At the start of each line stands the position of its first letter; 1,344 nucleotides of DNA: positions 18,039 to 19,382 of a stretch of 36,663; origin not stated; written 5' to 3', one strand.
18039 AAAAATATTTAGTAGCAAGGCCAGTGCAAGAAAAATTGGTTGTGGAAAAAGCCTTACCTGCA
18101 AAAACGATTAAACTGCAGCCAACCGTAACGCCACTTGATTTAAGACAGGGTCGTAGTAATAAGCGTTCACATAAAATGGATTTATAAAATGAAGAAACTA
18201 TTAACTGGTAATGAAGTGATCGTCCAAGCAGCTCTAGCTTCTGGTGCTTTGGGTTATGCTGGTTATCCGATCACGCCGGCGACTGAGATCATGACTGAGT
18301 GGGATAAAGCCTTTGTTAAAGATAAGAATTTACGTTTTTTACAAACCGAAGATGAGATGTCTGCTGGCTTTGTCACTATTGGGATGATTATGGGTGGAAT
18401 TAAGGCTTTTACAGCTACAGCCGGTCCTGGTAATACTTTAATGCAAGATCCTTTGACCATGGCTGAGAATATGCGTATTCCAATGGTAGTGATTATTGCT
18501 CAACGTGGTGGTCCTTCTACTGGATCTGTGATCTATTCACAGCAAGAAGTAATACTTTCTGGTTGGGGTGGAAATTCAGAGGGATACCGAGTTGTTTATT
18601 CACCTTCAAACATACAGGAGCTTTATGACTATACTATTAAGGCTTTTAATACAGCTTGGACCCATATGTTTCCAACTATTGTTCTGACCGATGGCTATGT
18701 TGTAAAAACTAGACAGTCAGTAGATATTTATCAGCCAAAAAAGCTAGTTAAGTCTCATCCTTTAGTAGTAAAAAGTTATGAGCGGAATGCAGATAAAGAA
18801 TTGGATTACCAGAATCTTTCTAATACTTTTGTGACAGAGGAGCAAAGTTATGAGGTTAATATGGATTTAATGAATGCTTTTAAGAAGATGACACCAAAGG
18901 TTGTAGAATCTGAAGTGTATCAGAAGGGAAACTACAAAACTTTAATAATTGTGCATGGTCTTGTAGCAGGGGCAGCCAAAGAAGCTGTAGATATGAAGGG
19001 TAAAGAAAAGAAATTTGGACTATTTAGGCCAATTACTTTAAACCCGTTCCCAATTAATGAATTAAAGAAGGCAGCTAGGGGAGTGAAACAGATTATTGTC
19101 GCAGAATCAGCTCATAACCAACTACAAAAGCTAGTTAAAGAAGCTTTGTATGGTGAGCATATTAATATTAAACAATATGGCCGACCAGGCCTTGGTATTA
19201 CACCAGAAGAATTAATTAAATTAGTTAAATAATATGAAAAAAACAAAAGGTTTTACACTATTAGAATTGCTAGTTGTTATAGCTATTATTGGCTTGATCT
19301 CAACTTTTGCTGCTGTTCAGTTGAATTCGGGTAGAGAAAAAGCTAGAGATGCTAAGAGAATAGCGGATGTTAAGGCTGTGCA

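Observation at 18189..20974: Two pilin genes sit between the alpha and beta subunit genes of a 2-oxoacid:ferredoxin oxidoreductase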

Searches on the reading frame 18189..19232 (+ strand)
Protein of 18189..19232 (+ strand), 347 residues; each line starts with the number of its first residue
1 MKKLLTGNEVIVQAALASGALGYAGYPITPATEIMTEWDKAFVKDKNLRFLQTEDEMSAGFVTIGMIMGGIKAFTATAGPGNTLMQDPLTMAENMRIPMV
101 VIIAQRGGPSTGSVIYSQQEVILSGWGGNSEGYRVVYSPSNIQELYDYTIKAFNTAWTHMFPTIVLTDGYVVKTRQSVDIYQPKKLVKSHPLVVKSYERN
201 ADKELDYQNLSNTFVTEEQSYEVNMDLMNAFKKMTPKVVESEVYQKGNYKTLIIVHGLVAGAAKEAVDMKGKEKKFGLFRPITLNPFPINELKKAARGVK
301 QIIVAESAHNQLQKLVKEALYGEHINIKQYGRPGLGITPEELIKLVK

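Call 3: search_protein_families(library=pfam, proteins=[window:18189-19232:+], max_evalue=0.01)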
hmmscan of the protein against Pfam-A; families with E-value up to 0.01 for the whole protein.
window:18189-19232:+ (347 aa): 3 families
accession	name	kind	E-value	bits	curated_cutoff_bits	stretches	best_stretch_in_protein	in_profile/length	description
PF01855.24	POR_N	-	2.7e-42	145.5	27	1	22-233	10-221/231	Pyruvate flavodoxin/ferredoxin oxidoreductase, thiamine diP-bdg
PF17147.9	PFOR_II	-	2.1e-13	50.9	27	1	251-327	3-85/102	Pyruvate:ferredoxin oxidoreductase core domain II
PF02776.23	TPP_enzyme_N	-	9.2e-06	25.9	26.8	1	40-112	32-106/119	Thiamine pyrophosphate enzyme, N-terminal TPP binding domain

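Call 4: search_protein_families(library=ncbifam, proteins=[window:18189-19232:+], max_evalue=0.01)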
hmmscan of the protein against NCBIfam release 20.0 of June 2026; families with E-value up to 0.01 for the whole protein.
window:18189-19232:+ (347 aa): 21 families
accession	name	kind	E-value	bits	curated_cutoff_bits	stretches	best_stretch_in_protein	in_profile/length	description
NF006412.0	PRK08659.1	equivalog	9e-60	202.9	411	2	3-207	6-207/378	2-oxoacid:acceptor oxidoreductase subunit alpha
TIGR03710.1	OAFO_sf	subfamily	1.2e-59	202.4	482.75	2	4-194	195-385/561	2-oxoacid:acceptor oxidoreductase subunit alpha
NF005507.0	PRK07119.1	subfamily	1.8e-59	201.4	399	1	2-345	4-344/352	3-methyl-2-oxobutanoate dehydrogenase subunit VorB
NF007206.0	PRK09627.1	equivalog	2.7e-46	158.2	579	2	5-187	6-188/375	2-oxoglutarate synthase subunit alpha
NF041170.1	Oxoac_fdxalpha_Archa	equivalog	3e-35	121.7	800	2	4-194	237-438/636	2-oxoacid:ferredoxin oxidoreductase subunit alpha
NF040682.1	PorA_Arch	equivalog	3.3e-24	85.5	550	1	3-307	4-320/387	pyruvate synthase subunit PorA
NF045764.1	PhenlGlyoxDHPadG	equivalog_domain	4.8e-21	74.7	700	2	6-171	6-169/398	NADH-dependent phenylglyoxylate dehydrogenase subunit alpha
NF006233.0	PRK08367.1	equivalog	6.8e-21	74.6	625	2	1-180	3-181/394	pyruvate ferredoxin oxidoreductase subunit alpha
NF006232.0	PRK08366.1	equivalog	2.2e-20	72.7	646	1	2-308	7-324/394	2-ketoisovalerate ferredoxin oxidoreductase subunit alpha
NF007201.0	PRK09622.1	equivalog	1.6e-17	63.5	590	1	23-306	31-326/405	2-oxoacid:ferredoxin oxidoreductase subunit alpha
TIGR03336.1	IOR_alpha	equivalog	2.3e-16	59.3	650.9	1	1-333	1-313/595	indolepyruvate ferredoxin oxidoreductase subunit alpha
NF045791.1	OxalOxredalpha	equivalog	1.5e-08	34.1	500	1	21-307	23-321/395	oxalate oxidoreductase subunit alpha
NF006016.1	PRK08155.1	equivalog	0.00012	20.7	870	1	5-121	3-115/554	acetolactate synthase large subunit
NF006581.0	PRK09107.1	equivalog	0.00014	20.4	974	1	2-116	8-120/595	acetolactate synthase 3 large subunit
NF005860.0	PRK07789.1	equivalog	0.00025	19.5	881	1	5-116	34-143/615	acetolactate synthase large subunit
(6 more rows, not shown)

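Call 11: find_related_loci(query=window:18189-19232:+, collection=genome_contigs, flank=6000)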
Query window:18189-19232:+ (347 aa) in genome_contigs; peptide patterns used: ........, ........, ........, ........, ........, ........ (x = any residue, [..] = any of these).
33 stretches matched a pattern; 6 encode a relative of the query (tblastn E <= 1e-3); 6 distinct loci.
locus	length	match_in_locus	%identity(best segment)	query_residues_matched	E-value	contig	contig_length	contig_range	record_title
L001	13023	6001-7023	75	1-341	7e-179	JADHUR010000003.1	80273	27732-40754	MAG: Patescibacteria group bacterium isolate BS150m-G51 BS-150m-C212, whole genome shotgun sequence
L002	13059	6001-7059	63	2-347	1e-149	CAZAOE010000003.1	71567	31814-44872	MAG TPA_asm: uncultured Gammaproteobacteria bacterium isolate SRP178699_co1_436 genome assembly, contig: NODE_277_length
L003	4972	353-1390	64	2-347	3e-144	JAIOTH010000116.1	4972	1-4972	MAG: bacterium isolate SMBSF65 bin_70_k127_1646870, whole genome shotgun sequence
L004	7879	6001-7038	63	1-346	2e-142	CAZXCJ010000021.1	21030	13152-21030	MAG TPA_asm: uncultured Gammaproteobacteria bacterium isolate binchicken_co243_180 genome assembly, contig: NODE_1922_le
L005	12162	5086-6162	60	1-347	2e-140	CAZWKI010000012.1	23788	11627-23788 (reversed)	MAG TPA_asm: uncultured Gammaproteobacteria bacterium isolate SRP192927_co7_706 genome assembly, contig: NODE_3637_lengt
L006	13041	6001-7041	79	1-347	0e+0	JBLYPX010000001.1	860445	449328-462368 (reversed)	MAG: Candidatus Komeilibacteria bacterium isolate KTG4t2parc1 KTG4t2parc1, whole genome shotgun sequence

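Call 18: find_related_loci(query=A1, collection=metagenome_contigs, flank=5000)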
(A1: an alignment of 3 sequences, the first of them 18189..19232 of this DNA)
Query A1 (347 aa) in metagenome_contigs; peptide patterns used: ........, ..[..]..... (x = any residue, [..] = any of these).
90 stretches matched a pattern; 16 encode a relative of the query (tblastn E <= 1e-3); 16 distinct loci.
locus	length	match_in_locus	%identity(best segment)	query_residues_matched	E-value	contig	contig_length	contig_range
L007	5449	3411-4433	79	1-341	0e+0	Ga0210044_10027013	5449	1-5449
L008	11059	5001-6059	63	2-347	1e-149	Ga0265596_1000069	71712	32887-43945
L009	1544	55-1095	64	2-347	6e-158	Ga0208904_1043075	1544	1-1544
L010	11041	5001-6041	64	2-347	2e-143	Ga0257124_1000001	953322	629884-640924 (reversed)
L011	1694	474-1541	61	2-346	4e-152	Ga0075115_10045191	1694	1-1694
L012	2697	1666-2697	62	2-334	2e-143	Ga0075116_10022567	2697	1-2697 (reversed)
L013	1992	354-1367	59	1-341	8e-145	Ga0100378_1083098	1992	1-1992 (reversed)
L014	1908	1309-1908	85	1-200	2e-123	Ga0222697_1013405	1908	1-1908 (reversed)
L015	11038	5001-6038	63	1-346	3e-142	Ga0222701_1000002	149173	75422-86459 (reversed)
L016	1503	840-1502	68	2-212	4e-104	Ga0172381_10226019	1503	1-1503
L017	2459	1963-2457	86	1-165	1e-98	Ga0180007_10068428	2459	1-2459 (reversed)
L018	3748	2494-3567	42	2-346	3e-93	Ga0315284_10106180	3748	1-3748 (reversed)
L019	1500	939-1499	71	3-188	2e-89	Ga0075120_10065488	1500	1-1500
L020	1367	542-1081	37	3-182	5e-33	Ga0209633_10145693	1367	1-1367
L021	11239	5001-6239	25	7-346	2e-30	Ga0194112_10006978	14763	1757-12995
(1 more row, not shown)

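Call 20: find_homologous_proteins(query=window:18189-19232:+, max_evalue=1e-80)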
Query window:18189-19232:+ (347 aa): 2125 proteins with E <= 1e-80 among 8000 candidates; the best 120 are listed.
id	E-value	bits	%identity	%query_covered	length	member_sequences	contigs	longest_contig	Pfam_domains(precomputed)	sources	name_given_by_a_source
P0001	6.2e-221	750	97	100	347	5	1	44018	PF01855.25,PF02776.24,PF17147.10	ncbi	ncbi:MAG: ferredoxin oxidoreductase [Candidatus Komeilibacteria bacterium]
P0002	4.1e-180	616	79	100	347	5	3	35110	PF01855.25,PF17147.10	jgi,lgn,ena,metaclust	metaclust:\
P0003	7.0e-176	602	78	100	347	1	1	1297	PF01855.25,PF17147.10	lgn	-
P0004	1.0e-172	592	75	100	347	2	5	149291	PF01855.25,PF17147.10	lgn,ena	-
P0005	3.2e-170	583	74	100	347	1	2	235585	PF01855.25,PF17147.10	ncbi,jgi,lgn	jgi:2-oxoglutarate ferredoxin oxidoreductase subunit alpha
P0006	1.1e-141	490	65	100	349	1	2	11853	PF01855.25,PF17147.10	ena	-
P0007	2.1e-139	482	64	100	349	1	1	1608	PF01855.25,PF17147.10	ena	-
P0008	2.2e-139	482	64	100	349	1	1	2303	PF01855.25,PF17147.10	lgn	-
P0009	2.7e-138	479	62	100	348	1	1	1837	PF01855.25,PF17147.10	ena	-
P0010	3.1e-138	478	63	100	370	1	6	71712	PF01855.25,PF17147.10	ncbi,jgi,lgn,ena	-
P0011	5.9e-138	477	63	100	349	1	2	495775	PF01855.25,PF17147.10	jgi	jgi:2-oxoglutarate/2-oxoacid ferredoxin oxidoreductase subunit alpha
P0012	7.2e-138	477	64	100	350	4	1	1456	PF01855.25,PF17147.10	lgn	-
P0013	9.1e-138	477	63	100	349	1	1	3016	PF01855.25,PF17147.10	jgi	-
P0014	1.4e-137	476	64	100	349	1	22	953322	PF01855.25,PF17147.10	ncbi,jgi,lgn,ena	jgi:2-oxoglutarate/2-oxoacid ferredoxin oxidoreductase subunit alpha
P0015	3.2e-137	475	63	100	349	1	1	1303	PF01855.25,PF17147.10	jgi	-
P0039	1.8e-117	410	56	100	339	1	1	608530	PF01855.25,PF17147.10,PF02780.26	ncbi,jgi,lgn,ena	ncbi:MAG: transketolase C-terminal domain-containing protein [Patescibacteria group bacterium]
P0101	6.2e-101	356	49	98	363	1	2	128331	PF01855.25,PF17147.10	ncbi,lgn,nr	ncbi:MAG: ferredoxin oxidoreductase [Patescibacteria group bacterium]|nr:ferredoxin oxidoreductase [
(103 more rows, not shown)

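Call 22: find_encoding_contigs(protein=P0001, flank=6000, max_places=3)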
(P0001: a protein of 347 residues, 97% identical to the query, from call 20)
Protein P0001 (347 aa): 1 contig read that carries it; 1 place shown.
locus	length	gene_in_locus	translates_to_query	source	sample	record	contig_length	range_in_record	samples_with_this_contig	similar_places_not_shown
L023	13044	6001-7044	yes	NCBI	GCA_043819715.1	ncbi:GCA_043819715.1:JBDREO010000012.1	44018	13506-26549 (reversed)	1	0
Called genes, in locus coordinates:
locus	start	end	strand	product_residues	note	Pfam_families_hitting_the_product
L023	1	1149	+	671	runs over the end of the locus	PF06723:MreB_Mbl (faint), PF11104:PilM_2, PF14450:FtsA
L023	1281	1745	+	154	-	PF07963:N_methyl (weak)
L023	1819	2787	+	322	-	PF00294:PfkB, PF08543:Phos_pyr_kin (weak)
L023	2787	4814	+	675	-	PF02629:CoA_binding, PF13380:CoA_binding_2, PF00549:Ligase_CoA (faint), PF13607:Succ_CoA_lig, PF19045:Ligase_CoA_2, PF13549:ATP-grasp_5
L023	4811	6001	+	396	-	PF18884:TSP3_bac (weak)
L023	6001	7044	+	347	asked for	PF02776:TPP_enzyme_N (faint), PF01855:POR_N, PF17147:PFOR_II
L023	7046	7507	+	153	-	PF07963:N_methyl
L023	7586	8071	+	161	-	PF07963:N_methyl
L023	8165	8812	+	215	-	PF02775:TPP_enzyme_C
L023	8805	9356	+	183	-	PF01558:POR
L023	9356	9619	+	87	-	PF13183:Fer4_8 (faint), PF14697:Fer4_21 (weak), PF13237:Fer4_10 (weak), PF00037:Fer4 (weak), PF12838:Fer4_7, PF13187:Fer4_9 (weak), PF00037:Fer4 (weak), PF12837:Fer4_6 (weak), +3 more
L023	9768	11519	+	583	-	PF01368:DHH, PF02272:DHHA1, PF17768:RecJ_OB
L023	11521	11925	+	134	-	PF00075:RNase_H, PF13456:RVT_3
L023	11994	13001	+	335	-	PF13177:DNA_pol3_delta2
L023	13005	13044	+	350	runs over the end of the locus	PF25852:DUF6242_C (faint), PF02012:BNR (faint), PF15902:Sortilin-Vps10 (weak)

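Call 23: find_encoding_contigs(protein=P0005, flank=6000, max_places=3)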
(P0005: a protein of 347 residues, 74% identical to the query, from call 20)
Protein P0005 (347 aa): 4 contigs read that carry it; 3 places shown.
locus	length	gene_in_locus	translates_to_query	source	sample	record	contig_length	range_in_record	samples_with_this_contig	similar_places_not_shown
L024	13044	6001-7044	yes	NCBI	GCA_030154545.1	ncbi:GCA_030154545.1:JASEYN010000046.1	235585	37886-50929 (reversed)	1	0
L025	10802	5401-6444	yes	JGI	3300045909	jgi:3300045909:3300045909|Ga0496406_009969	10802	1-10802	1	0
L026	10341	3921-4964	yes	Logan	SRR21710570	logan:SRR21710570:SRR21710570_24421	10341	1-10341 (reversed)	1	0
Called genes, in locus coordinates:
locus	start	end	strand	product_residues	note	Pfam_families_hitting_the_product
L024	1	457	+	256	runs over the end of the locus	PF22435:MRM3-like_sub_bind, PF00588:SpoU_methylase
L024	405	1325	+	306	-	PF10648:Gmad2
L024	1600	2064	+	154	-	-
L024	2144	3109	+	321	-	PF00294:PfkB, PF08543:Phos_pyr_kin (weak)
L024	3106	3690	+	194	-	PF06130:PTAC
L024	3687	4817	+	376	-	PF00871:Acetate_kinase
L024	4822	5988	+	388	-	PF18884:TSP3_bac (faint)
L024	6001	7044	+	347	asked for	PF01855:POR_N, PF17147:PFOR_II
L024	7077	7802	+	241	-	PF02775:TPP_enzyme_C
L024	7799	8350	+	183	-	PF01558:POR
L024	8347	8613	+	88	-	PF13183:Fer4_8 (faint), PF14697:Fer4_21 (faint), PF25160:LdpA_Fe-S-bd (faint), PF13237:Fer4_10, PF12838:Fer4_7, PF13187:Fer4_9, PF00037:Fer4, PF12837:Fer4_6, +2 more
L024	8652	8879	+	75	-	-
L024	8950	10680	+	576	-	PF01368:DHH, PF02272:DHHA1, PF17768:RecJ_OB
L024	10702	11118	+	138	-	PF00075:RNase_H, PF13456:RVT_3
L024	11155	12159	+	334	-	PF13177:DNA_pol3_delta2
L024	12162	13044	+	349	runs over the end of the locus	PF13088:BNR_2 (faint), PF25852:DUF6242_C (faint), PF14870:PSII_BNR (faint), PF15902:Sortilin-Vps10, PF02012:BNR (faint), PF15899:BNR_6 (faint), PF15902:Sortilin-Vps10 (weak)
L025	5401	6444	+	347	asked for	PF01855:POR_N, PF17147:PFOR_II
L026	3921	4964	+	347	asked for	PF01855:POR_N, PF17147:PFOR_II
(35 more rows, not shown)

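Call 24: find_encoding_contigs(protein=P0006, flank=6000, max_places=3)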
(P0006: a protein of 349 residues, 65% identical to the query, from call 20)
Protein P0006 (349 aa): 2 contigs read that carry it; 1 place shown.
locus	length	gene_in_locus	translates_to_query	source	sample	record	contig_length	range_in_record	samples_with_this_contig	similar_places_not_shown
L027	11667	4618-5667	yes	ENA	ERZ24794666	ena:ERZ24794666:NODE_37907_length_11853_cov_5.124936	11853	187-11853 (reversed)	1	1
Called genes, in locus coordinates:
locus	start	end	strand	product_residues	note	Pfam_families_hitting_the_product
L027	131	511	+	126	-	PF00072:Response_reg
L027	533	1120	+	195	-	PF00334:NDK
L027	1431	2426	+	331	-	PF00294:PfkB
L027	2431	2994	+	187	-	PF06130:PTAC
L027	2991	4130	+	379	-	PF00871:Acetate_kinase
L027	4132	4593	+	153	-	-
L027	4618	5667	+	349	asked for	PF01855:POR_N, PF17147:PFOR_II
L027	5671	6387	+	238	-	PF02775:TPP_enzyme_C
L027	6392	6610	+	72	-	-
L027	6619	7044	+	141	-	PF00293:NUDIX (weak)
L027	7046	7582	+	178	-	PF01558:POR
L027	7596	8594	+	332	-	PF00044:Gp_dh_N, PF02800:Gp_dh_C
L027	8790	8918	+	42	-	-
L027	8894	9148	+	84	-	PF00710:Asparaginase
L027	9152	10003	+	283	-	PF00535:Glycos_transf_2, PF10111:Glyco_tranf_2_2 (weak), PF13641:Glyco_tranf_2_3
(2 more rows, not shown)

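Call 25: find_encoding_contigs(protein=P0002, flank=6000, max_places=3)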
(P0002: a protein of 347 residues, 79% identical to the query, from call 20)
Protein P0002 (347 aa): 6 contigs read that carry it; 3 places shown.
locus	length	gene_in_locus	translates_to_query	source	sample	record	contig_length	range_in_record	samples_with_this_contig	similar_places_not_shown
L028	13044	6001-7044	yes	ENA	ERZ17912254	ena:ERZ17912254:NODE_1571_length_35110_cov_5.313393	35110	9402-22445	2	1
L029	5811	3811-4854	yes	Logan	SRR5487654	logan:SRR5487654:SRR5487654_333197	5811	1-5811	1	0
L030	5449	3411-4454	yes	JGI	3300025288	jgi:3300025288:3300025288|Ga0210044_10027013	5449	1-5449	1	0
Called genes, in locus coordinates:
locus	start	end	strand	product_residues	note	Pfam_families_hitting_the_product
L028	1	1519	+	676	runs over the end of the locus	PF11104:PilM_2, PF06723:MreB_Mbl (faint), PF14450:FtsA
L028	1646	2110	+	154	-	PF07963:N_methyl (weak)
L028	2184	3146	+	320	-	PF00294:PfkB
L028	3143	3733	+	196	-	PF06130:PTAC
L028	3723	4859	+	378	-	PF00871:Acetate_kinase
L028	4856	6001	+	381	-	PF18884:TSP3_bac (weak)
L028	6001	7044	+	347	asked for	PF01855:POR_N, PF17147:PFOR_II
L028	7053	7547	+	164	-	PF07963:N_methyl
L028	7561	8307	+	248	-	PF02775:TPP_enzyme_C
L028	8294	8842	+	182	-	PF01558:POR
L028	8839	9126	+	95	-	PF13183:Fer4_8 (faint), PF14697:Fer4_21 (weak), PF25160:LdpA_Fe-S-bd (faint), PF13237:Fer4_10 (weak), PF00037:Fer4 (weak), PF12838:Fer4_7, PF13187:Fer4_9 (weak), PF00037:Fer4 (weak), +4 more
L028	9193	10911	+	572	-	PF01368:DHH, PF02272:DHHA1, PF17768:RecJ_OB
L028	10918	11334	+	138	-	PF00075:RNase_H, PF13456:RVT_3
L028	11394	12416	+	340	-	PF13177:DNA_pol3_delta2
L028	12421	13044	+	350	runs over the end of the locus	PF25852:DUF6242_C (faint), PF14870:PSII_BNR (faint), PF15902:Sortilin-Vps10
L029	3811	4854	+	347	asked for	PF01855:POR_N, PF17147:PFOR_II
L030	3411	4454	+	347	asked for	PF01855:POR_N, PF17147:PFOR_II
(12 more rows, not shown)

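Call 26: find_encoding_contigs(protein=P0004, flank=6000, max_places=4)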
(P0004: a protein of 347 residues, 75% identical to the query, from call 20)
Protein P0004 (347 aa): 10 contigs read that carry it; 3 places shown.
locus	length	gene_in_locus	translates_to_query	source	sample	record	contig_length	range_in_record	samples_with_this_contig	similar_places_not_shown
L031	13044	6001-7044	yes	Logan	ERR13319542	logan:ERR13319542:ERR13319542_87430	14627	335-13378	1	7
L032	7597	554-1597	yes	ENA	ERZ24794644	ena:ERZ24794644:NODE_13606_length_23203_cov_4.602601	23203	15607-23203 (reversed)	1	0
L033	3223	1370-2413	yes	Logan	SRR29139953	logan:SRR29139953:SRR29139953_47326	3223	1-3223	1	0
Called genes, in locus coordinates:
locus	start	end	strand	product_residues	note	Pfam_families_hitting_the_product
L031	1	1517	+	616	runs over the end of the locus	?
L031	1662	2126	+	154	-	PF07963:N_methyl (weak)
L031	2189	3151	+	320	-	PF00294:PfkB, PF08543:Phos_pyr_kin (weak)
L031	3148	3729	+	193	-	PF06130:PTAC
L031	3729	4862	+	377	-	PF00871:Acetate_kinase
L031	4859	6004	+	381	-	PF18884:TSP3_bac (weak)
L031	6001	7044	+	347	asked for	PF01855:POR_N, PF17147:PFOR_II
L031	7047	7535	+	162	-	PF07963:N_methyl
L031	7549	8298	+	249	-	PF02775:TPP_enzyme_C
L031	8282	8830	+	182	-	PF01558:POR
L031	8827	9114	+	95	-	PF13183:Fer4_8 (faint), PF13484:Fer4_16 (faint), PF14697:Fer4_21 (weak), PF13237:Fer4_10 (weak), PF00037:Fer4 (weak), PF12838:Fer4_7, PF13187:Fer4_9 (weak), PF00037:Fer4 (weak), +4 more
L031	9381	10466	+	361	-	PF04055:Radical_SAM, PF13353:Fer4_12 (weak)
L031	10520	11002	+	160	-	PF07942:CARME (weak), PF13489:Methyltransf_23, PF13847:Methyltransf_31 (faint), PF08241:Methyltransf_11 (faint)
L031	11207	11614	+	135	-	-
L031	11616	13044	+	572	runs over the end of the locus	PF01368:DHH, PF02272:DHHA1, PF17768:RecJ_OB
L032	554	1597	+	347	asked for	PF01855:POR_N, PF17147:PFOR_II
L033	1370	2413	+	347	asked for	PF01855:POR_N, PF17147:PFOR_II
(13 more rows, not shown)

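Call 57: search_protein_families(library=pfam, proteins=[L010:6772-7407:+, L015:6872-7681:+, L015:7686-8456:+, L006:3157-3738:+, L006:3738-4868:+], max_evalue=0.001)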
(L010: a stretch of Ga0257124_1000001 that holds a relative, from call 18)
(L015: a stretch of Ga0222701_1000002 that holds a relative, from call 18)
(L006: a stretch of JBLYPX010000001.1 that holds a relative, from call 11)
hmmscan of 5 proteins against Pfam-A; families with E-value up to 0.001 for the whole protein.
L010:6772-7407:+ (211 aa): 1 family
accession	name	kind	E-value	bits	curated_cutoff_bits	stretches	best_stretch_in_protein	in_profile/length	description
PF00293.34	NUDIX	-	1.6e-12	48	21.1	1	44-194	5-132/134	NUDIX domain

L015:6872-7681:+ (269 aa): 1 family
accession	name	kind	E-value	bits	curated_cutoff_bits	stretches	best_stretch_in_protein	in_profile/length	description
PF01555.25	N6_N4_Mtase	-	6.6e-59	200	26.7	1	32-255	1-220/221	DNA methylase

L015:7686-8456:+ (256 aa): 2 families
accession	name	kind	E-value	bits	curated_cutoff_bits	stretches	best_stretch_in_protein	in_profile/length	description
PF22518.2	DUF6997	-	1.2e-49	169.3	27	1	83-252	2-175/175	Domain of unknown function (DUF6997)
PF22515.2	DUF6996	-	1.2e-20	73.7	27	1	5-81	2-71/71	Domain of unknown function (DUF6996)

L006:3157-3738:+ (193 aa): 1 family
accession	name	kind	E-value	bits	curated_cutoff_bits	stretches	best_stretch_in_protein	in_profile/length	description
PF06130.18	PTAC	-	4e-68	229.1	25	1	6-183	2-175/176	Phosphate propanoyltransferase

L006:3738-4868:+ (376 aa): 1 family
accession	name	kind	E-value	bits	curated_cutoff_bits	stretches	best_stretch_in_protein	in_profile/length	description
PF00871.23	Acetate_kinase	-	3e-115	385.5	22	1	5-355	2-351/392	Acetokinase family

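Call 74: find_encoding_contigs(protein=P0039, flank=5000, max_places=1)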
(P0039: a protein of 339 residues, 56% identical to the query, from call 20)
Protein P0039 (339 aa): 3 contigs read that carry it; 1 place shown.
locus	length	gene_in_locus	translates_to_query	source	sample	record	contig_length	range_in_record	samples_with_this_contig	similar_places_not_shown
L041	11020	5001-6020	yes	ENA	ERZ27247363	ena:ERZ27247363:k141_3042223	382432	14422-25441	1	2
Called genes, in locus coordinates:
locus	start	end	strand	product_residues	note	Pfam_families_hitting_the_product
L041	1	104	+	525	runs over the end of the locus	PF01676:Metalloenzyme, PF06415:iPGM_N, PF00884:Sulfatase (weak)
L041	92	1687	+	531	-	PF01676:Metalloenzyme, PF01663:Phosphodiest (faint), PF06415:iPGM_N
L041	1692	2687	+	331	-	PF00294:PfkB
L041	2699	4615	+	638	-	PF16177:ACAS_N, PF00501:AMP-binding, PF13193:AMP-binding_C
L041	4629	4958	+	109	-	PF00391:PEP-utilizers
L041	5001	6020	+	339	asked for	PF01855:POR_N, PF02780:Transketolase_C (weak), PF17147:PFOR_II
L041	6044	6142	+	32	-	-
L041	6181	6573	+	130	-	PF27854:Heavy_Cys_CGP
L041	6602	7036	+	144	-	-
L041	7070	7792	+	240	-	PF02775:TPP_enzyme_C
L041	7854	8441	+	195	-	PF01558:POR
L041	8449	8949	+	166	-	-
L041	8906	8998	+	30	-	-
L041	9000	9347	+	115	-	-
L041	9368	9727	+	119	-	PF13187:Fer4_9 (faint), PF14697:Fer4_21 (faint), PF00037:Fer4 (faint), PF12838:Fer4_7 (weak)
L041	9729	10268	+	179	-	PF00156:Pribosyltran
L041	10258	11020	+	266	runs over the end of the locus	PF01048:PNP_UDP_1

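Call 75: find_encoding_contigs(protein=P0101, flank=5000, max_places=1)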
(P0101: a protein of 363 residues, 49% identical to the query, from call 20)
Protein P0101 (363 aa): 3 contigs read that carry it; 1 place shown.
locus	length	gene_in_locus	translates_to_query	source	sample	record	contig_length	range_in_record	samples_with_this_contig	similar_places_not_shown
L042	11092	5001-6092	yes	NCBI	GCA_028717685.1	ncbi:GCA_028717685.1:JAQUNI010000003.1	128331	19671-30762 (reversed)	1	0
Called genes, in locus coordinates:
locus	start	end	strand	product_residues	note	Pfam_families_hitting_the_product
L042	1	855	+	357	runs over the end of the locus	PF00953:Glycos_transf_4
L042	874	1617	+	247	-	PF02578:Cu-oxidase_4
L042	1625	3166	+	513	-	PF21799:MurD-like_N, PF08245:Mur_ligase_M, PF02875:Mur_ligase_C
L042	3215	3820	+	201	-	PF06130:PTAC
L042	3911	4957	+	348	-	PF00871:Acetate_kinase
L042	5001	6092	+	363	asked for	PF01855:POR_N, PF17147:PFOR_II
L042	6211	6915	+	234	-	PF02775:TPP_enzyme_C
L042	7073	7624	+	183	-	PF01558:POR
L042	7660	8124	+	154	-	PF07596:SBP_bac_10 (weak)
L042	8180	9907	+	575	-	PF01368:DHH, PF02272:DHHA1, PF17768:RecJ_OB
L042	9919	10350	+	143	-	PF00075:RNase_H, PF13456:RVT_3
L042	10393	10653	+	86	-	-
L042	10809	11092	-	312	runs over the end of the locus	PF00551:Formyl_trans_N, PF02911:Formyl_trans_C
